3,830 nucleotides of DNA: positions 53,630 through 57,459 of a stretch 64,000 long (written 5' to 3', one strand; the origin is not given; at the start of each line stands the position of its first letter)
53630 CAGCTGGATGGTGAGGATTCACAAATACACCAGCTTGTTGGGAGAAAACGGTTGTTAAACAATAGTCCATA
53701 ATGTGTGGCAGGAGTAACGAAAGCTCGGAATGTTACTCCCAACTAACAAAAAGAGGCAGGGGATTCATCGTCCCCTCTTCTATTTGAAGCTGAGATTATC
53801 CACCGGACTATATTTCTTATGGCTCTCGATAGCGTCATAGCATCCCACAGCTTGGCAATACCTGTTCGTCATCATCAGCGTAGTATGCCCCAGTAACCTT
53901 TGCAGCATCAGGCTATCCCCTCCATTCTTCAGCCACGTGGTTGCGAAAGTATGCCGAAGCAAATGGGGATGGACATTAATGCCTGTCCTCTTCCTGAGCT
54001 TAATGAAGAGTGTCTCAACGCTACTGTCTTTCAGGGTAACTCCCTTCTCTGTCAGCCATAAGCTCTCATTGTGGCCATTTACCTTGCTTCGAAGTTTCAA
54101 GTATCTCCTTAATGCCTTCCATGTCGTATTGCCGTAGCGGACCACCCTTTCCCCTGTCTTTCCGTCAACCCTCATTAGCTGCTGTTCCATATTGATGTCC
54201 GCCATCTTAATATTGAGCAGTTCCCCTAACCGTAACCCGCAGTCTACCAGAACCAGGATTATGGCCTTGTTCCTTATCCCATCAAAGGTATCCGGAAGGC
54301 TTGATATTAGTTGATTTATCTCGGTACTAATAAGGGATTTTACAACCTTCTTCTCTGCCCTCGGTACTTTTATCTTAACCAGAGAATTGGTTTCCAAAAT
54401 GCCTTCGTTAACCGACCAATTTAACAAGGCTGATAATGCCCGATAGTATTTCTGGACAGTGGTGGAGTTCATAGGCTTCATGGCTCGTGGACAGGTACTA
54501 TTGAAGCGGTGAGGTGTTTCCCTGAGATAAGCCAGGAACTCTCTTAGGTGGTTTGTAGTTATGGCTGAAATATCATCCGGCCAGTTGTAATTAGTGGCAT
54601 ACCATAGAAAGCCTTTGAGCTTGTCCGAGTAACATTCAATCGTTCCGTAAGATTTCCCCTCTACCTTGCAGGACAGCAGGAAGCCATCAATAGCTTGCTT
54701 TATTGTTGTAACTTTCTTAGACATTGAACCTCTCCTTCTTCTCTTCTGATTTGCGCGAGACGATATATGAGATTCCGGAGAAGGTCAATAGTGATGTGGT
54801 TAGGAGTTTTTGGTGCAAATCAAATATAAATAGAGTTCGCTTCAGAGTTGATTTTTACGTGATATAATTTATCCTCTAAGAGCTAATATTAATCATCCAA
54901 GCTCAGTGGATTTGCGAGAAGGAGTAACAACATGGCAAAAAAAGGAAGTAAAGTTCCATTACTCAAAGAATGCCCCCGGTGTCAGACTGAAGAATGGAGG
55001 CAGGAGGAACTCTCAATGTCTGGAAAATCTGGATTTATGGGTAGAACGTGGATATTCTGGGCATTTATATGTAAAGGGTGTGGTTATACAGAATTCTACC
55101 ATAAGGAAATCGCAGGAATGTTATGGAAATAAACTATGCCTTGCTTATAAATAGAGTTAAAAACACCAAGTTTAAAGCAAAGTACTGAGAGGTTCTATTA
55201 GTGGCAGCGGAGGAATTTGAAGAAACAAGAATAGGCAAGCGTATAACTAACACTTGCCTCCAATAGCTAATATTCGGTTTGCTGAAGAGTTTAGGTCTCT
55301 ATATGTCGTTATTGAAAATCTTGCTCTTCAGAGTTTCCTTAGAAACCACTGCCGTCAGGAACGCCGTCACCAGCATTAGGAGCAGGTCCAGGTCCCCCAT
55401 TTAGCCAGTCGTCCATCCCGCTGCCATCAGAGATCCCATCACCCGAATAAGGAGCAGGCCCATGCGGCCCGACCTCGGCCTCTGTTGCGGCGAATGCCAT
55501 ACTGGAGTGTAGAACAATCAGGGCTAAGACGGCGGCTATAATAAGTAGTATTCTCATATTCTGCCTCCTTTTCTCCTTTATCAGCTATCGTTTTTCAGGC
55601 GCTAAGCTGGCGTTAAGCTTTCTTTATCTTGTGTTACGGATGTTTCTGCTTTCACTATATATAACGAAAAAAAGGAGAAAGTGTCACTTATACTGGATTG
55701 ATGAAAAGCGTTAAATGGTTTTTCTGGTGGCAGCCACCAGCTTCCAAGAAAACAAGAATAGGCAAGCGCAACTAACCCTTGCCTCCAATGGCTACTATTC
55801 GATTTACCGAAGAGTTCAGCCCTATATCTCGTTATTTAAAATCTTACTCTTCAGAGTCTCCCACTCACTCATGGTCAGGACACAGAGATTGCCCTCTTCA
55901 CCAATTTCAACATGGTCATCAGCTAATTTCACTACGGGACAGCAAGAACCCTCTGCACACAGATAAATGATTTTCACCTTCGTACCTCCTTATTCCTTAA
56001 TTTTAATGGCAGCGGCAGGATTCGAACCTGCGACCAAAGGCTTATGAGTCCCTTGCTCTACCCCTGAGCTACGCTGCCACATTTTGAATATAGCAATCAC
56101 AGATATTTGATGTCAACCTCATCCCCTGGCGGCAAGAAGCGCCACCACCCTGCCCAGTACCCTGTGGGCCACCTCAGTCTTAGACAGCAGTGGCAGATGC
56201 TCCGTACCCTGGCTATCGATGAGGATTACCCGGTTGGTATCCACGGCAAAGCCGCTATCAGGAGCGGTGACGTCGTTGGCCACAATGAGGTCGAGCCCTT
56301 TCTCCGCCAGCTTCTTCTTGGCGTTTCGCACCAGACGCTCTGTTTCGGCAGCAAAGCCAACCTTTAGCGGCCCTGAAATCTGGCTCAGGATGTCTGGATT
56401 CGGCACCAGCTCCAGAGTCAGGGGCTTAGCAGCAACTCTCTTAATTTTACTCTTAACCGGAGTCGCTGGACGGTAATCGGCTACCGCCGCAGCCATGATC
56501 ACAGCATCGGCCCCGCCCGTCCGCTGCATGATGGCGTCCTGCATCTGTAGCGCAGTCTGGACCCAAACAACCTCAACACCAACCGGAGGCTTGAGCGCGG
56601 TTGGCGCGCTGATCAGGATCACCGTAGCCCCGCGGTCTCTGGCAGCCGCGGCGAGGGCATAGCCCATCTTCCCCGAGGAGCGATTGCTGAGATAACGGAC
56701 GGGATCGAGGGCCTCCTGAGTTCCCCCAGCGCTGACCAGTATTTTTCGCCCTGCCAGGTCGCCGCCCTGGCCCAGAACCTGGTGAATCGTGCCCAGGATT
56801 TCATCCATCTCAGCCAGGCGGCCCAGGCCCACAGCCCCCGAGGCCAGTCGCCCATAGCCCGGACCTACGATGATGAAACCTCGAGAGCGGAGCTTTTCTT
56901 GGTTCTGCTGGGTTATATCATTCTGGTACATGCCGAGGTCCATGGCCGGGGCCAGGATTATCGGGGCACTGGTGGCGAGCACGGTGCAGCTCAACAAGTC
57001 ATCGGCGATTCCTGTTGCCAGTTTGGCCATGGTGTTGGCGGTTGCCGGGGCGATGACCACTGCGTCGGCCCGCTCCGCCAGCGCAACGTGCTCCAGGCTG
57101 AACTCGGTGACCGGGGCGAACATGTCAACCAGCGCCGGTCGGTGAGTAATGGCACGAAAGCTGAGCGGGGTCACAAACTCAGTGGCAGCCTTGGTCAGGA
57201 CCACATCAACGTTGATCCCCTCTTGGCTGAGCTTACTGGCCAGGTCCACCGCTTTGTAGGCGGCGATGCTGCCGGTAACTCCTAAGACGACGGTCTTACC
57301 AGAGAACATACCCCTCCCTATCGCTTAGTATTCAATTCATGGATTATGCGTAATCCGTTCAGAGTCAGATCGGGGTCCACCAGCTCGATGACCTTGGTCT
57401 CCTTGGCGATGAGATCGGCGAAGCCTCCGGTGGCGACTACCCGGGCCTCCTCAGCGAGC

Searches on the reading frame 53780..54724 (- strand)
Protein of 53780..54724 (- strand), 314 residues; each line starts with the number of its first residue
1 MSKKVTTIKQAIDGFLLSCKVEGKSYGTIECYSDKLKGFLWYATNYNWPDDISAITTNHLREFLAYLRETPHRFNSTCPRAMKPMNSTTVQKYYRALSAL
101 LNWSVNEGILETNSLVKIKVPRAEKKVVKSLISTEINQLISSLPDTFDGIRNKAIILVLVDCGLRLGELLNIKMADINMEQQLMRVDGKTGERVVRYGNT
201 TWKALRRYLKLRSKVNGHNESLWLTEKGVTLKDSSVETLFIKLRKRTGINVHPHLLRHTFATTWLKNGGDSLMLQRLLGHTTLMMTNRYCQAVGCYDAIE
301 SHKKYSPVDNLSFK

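Call 12: search_protein_families(library=pfam, proteins=[window:53780-54724:-])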
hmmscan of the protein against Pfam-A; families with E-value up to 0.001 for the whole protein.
window:53780-54724:- (314 aa): 4 families
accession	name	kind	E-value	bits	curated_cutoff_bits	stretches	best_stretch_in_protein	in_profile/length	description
PF00589.27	Phage_integrase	-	6.6e-33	114.3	27.1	1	131-291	3-167/172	Phage integrase family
PF13495.12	Phage_int_SAM_4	-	1e-06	29.5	27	1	13-103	3-77/85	Phage integrase, N-terminal SAM-like domain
PF13102.12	Phage_int_SAM_5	-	2.6e-06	28.1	22.3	1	25-117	18-95/98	Phage integrase SAM-like domain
PF02899.23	Phage_int_SAM_1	-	0.00031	21.4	22.3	0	13-71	2-59/83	Phage integrase, N-terminal SAM-like domain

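Call 14: find_encoding_contigs(protein=window:53780-54724:-, flank=10000, max_places=10)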
Protein window:53780-54724:- (314 aa): 2 contigs read that carry it; 1 place shown.
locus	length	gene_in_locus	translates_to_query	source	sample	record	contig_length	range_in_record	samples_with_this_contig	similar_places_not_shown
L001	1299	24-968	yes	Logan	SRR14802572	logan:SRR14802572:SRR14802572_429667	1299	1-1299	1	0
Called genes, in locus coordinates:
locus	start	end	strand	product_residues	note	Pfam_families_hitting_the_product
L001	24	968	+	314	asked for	PF13102:Phage_int_SAM_5 (weak), PF13495:Phage_int_SAM_4 (faint), PF00589:Phage_integrase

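Call 42: search_protein_families(library=ncbifam, proteins=[window:53780-54724:-])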
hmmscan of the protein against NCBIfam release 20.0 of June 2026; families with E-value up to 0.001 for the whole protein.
window:53780-54724:- (314 aa): 11 families
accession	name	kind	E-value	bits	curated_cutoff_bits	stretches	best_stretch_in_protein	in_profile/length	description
NF040815.2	recomb_XerA_Arch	equivalog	5.1e-51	173.8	220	1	15-291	3-253/263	site-specific tyrosine recombinase/integron integrase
TIGR02224.1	recomb_XerC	equivalog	9e-46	156.6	335.15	1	22-291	11-276/295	tyrosine recombinase XerC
TIGR02225.1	recomb_XerD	equivalog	1.5e-40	139.4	329.6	1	20-290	8-272/290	site-specific tyrosine recombinase XerD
NF001399.0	PRK00283.1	subfamily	1.4e-37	129.5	279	1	8-290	5-281/300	tyrosine recombinase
NF002331.0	PRK01287.1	subfamily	1.3e-30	106.6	371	1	3-291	21-311/365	site-specific tyrosine recombinase XerC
NF003462.0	PRK05084.1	equivalog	1.1e-25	90.2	267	1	150-291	195-343/360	tyrosine recombinase XerS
TIGR02249.1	integrase_gron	subfamily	6e-15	55.4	265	2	238-292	244-300/315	integron integrase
NF007370.0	PRK09870.1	subfamily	1.1e-11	44.8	221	1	123-291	5-178/200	tyrosine-type DNA invertase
NF007371.0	PRK09871.1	subfamily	2.7e-09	36.9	222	1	131-291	7-173/198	tyrosine-type DNA invertase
NF011946.0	PRK15417.1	equivalog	1.3e-06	27.9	435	1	245-293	266-316/337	integron integrase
NF002685.0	PRK02436.1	equivalog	1e-05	25.5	178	1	147-210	109-172/245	site-specific tyrosine recombinase XerD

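Call 55: find_homologous_proteins(query=window:53780-54724:-, max_evalue=1e-30)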
Query window:53780-54724:- (314 aa): 467 proteins with E <= 1e-30 among 2517 candidates; the best 120 are listed.
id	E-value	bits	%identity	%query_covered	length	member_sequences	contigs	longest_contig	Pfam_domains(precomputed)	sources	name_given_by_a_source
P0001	4.0e-186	635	88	99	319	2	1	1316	PF13495.13,PF13102.13,PF00589.28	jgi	jgi:integrase/recombinase XerC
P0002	5.4e-186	635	88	97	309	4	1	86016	PF13495.13,PF13102.13,PF00589.28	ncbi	ncbi:tyrosine-type recombinase/integrase [Chloroflexota bacterium]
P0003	9.7e-186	634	88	99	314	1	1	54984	PF13495.13,PF13102.13,PF00589.28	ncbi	ncbi:tyrosine-type recombinase/integrase [Chloroflexota bacterium]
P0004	1.9e-184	630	88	97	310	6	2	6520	PF13495.13,PF13102.13,PF00589.28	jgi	-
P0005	5.4e-184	628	87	99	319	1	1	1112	PF13495.13,PF13102.13,PF00589.28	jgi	jgi:integrase/recombinase XerC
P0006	7.2e-184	628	88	98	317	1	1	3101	PF13495.13,PF13102.13,PF00589.28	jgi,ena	-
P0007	1.6e-183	627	87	98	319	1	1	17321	PF13495.13,PF13102.13,PF00589.28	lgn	-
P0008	7.4e-183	625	88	97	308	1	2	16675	PF13495.13,PF13102.13,PF00589.28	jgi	-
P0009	7.4e-183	625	87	97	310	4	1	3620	PF13495.13,PF13102.13,PF00589.28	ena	-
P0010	1.1e-182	624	88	98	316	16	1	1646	PF13495.13,PF13102.13,PF00589.28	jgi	jgi:integrase/recombinase XerC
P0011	1.1e-182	624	87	98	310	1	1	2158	PF13495.13,PF13102.13,PF00589.28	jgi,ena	-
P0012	1.4e-182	624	89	97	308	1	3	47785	PF13495.13,PF13102.13,PF00589.28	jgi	jgi:integrase/recombinase XerC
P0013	2.6e-182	623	85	98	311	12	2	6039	PF13102.13,PF00589.28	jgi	-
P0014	6.8e-182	621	88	97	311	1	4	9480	PF13495.13,PF13102.13,PF00589.28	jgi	jgi:site-specific recombinase XerD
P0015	1.1e-181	621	86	98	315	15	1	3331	PF13495.13,PF13102.13,PF00589.28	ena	-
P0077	2.5e-172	590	86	94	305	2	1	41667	PF13495.13,PF13102.13,PF00589.28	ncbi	ncbi:tyrosine-type recombinase/integrase [Chloroflexota bacterium]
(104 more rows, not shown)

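Call 56: find_encoding_contigs(protein=P0002, flank=10000, max_places=2)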
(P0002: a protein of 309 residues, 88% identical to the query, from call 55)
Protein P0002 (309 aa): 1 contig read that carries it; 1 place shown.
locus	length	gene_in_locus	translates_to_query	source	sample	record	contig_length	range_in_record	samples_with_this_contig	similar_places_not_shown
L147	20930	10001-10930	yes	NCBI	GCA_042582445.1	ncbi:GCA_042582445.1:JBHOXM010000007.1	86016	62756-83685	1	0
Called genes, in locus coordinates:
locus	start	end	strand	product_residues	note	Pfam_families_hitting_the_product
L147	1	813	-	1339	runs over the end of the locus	PF04563:RNA_pol_Rpb2_1, PF04561:RNA_pol_Rpb2_2, PF04565:RNA_pol_Rpb2_3, PF10385:RNA_pol_Rpb2_45, PF00562:RNA_pol_Rpb2_6, PF04560:RNA_pol_Rpb2_7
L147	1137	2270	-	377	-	PF02771:Acyl-CoA_dh_N, PF02770:Acyl-CoA_dh_M, PF00441:Acyl-CoA_dh_1, PF08028:Acyl-CoA_dh_2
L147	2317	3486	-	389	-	PF02771:Acyl-CoA_dh_N, PF02770:Acyl-CoA_dh_M, PF00441:Acyl-CoA_dh_1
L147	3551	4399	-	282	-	PF02737:3HCDH_N, PF00725:3HCDH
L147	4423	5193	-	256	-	PF00378:ECH_1, PF16113:ECH_2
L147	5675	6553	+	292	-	PF12849:PBP_like_2, PF13531:SBP_bac_11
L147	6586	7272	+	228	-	PF00528:BPD_transp_1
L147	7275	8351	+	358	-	PF00005:ABC_tran, PF13304:AAA_21 (faint), PF08402:TOBE_2 (weak), PF03459:TOBE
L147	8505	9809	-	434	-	-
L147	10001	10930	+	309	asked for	PF13102:Phage_int_SAM_5 (faint), PF13495:Phage_int_SAM_4 (faint), PF00589:Phage_integrase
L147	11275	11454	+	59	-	PF13451:zf_Tbcl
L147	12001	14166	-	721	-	PF07693:KAP_NTPase, PF13401:AAA_22 (faint)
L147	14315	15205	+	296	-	PF04326:SLFN_AlbA_2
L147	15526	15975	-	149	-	PF01978:TrmB, PF13412:HTH_24 (weak), PF01022:HTH_5 (weak), PF08279:HTH_11 (faint)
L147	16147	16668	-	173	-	PF13481:AAA_25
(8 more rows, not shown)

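Call 57: find_encoding_contigs(protein=P0003, flank=10000, max_places=2)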
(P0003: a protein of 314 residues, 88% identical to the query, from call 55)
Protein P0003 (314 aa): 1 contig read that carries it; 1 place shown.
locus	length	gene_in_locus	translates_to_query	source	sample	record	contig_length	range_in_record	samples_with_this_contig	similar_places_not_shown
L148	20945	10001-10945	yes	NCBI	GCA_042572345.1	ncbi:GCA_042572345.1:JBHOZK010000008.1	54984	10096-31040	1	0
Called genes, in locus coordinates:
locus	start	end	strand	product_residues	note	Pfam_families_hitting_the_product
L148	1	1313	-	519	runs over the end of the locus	PF03853:YjeF_N, PF01256:Carb_kinase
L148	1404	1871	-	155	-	PF01927:Mut7-C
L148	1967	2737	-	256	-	PF23023:Anti-Pycsar_Apyc1, PF12706:Lactamase_B_2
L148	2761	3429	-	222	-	PF02592:Vut_1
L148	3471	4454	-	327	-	PF01544:CorA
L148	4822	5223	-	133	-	-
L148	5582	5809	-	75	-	PF00467:KOW (faint)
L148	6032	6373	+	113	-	PF00355:Rieske, PF13806:Rieske_2, PF22543:Rieske_4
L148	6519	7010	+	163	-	PF03073:TspO_MBR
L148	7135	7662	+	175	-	PF20122:DUF6512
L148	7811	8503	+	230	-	PF14196:ATC_hydrolase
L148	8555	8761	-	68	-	-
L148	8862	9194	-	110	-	PF13601:HTH_34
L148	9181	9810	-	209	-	-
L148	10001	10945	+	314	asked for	PF13495:Phage_int_SAM_4 (faint), PF13102:Phage_int_SAM_5 (faint), PF00589:Phage_integrase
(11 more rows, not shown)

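Call 58: find_encoding_contigs(protein=P0012, flank=10000, max_places=3)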
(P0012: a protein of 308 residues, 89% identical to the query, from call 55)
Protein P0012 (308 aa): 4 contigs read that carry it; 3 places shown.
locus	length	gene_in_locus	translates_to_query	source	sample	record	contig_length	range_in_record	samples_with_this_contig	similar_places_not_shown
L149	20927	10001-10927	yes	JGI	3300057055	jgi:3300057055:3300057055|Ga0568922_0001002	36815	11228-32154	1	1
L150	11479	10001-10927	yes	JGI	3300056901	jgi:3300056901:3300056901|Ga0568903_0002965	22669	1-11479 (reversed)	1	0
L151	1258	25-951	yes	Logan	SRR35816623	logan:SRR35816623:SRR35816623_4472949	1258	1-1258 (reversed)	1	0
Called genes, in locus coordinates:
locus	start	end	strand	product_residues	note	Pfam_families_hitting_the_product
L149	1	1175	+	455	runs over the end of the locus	PF01134:GIDA (faint), PF01266:DAO (faint), PF07992:Pyr_redox_2, PF13738:Pyr_redox_3, PF00070:Pyr_redox, PF02852:Pyr_redox_dim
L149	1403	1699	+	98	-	-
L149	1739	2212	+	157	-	PF00578:AhpC-TSA, PF08534:Redoxin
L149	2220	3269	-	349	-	PF00155:Aminotran_1_2, PF01212:Beta_elim_lyase, PF01041:DegT_DnrJ_EryC1 (faint), PF01053:Cys_Met_Meta_PP (weak), PF00266:Aminotran_5 (weak)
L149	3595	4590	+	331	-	PF12849:PBP_like_2, PF13531:SBP_bac_11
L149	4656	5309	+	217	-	PF00528:BPD_transp_1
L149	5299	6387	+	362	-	PF00005:ABC_tran, PF02463:SMC_N (faint), PF13304:AAA_21 (weak), PF03459:TOBE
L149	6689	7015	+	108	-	PF13451:zf_Tbcl, PF23477:zf_Tbcl_2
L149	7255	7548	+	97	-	PF03992:ABM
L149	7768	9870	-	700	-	-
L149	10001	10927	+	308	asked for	PF13102:Phage_int_SAM_5 (weak), PF13495:Phage_int_SAM_4 (weak), PF00589:Phage_integrase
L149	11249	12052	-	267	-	-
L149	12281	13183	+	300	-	-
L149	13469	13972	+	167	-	PF00258:Flavodoxin_1 (faint), PF12641:Flavodoxin_3 (weak), PF12682:Flavodoxin_4, PF12724:Flavodoxin_5 (faint)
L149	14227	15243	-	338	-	-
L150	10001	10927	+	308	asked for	PF13102:Phage_int_SAM_5 (weak), PF13495:Phage_int_SAM_4 (weak), PF00589:Phage_integrase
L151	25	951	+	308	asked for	PF13102:Phage_int_SAM_5 (weak), PF13495:Phage_int_SAM_4 (weak), PF00589:Phage_integrase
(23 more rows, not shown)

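Call 59: find_encoding_contigs(protein=P0077, flank=10000, max_places=2)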
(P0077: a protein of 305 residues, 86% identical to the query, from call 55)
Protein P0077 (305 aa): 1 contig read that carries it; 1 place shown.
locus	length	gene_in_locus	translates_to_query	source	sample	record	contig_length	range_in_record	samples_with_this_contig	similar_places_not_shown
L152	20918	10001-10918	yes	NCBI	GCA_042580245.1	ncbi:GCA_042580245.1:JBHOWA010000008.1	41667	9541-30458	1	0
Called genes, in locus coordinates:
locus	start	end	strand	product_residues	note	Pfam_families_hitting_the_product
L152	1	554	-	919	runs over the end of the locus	PF02861:Clp_N, PF05621:TniB (weak), PF00004:AAA, PF17871:AAA_lid_9, PF00004:AAA, PF07724:AAA_2, PF07728:AAA_5, PF10431:ClpB_D2-small, +5 more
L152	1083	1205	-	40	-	-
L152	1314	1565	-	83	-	-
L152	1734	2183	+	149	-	PF12675:DUF3795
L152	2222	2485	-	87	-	PF18905:DUF5661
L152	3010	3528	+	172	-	PF27232:MJ1433_C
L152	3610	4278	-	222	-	PF13489:Methyltransf_23, PF13847:Methyltransf_31, PF08241:Methyltransf_11, PF08242:Methyltransf_12, PF13649:Methyltransf_25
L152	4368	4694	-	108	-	PF00355:Rieske, PF13806:Rieske_2, PF22543:Rieske_4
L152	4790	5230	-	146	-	PF09394:Inhibitor_I42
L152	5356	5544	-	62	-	-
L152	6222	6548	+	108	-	PF07883:Cupin_2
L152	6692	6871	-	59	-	-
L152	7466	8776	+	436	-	-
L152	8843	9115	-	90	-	-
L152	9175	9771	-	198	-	PF00520:Ion_trans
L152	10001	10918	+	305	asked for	PF13102:Phage_int_SAM_5 (faint), PF13495:Phage_int_SAM_4 (weak), PF00589:Phage_integrase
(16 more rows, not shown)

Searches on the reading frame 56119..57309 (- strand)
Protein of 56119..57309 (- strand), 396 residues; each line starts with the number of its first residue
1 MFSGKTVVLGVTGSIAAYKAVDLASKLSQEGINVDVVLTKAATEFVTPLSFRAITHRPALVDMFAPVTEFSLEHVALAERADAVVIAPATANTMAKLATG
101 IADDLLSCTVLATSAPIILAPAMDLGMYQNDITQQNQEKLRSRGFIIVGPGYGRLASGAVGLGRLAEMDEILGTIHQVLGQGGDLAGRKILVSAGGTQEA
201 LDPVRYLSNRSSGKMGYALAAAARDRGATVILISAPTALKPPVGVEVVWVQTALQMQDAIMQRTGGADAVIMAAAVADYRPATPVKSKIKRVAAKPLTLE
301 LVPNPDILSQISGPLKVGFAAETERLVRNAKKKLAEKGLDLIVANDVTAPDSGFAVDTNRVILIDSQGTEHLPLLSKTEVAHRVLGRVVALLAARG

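Call 24: search_protein_families(library=pfam, proteins=[window:56119-57309:-])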
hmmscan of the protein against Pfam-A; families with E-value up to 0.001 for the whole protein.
window:56119-57309:- (396 aa): 2 families
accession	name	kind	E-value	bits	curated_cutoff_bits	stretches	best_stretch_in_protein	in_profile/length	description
PF04127.22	DFP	-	3e-69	233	22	1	185-364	1-186/186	DNA/pantothenate metabolism flavoprotein C-terminal domain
PF02441.25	Flavoprotein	-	1.9e-36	125.5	22.7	1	5-178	1-161/162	Flavoprotein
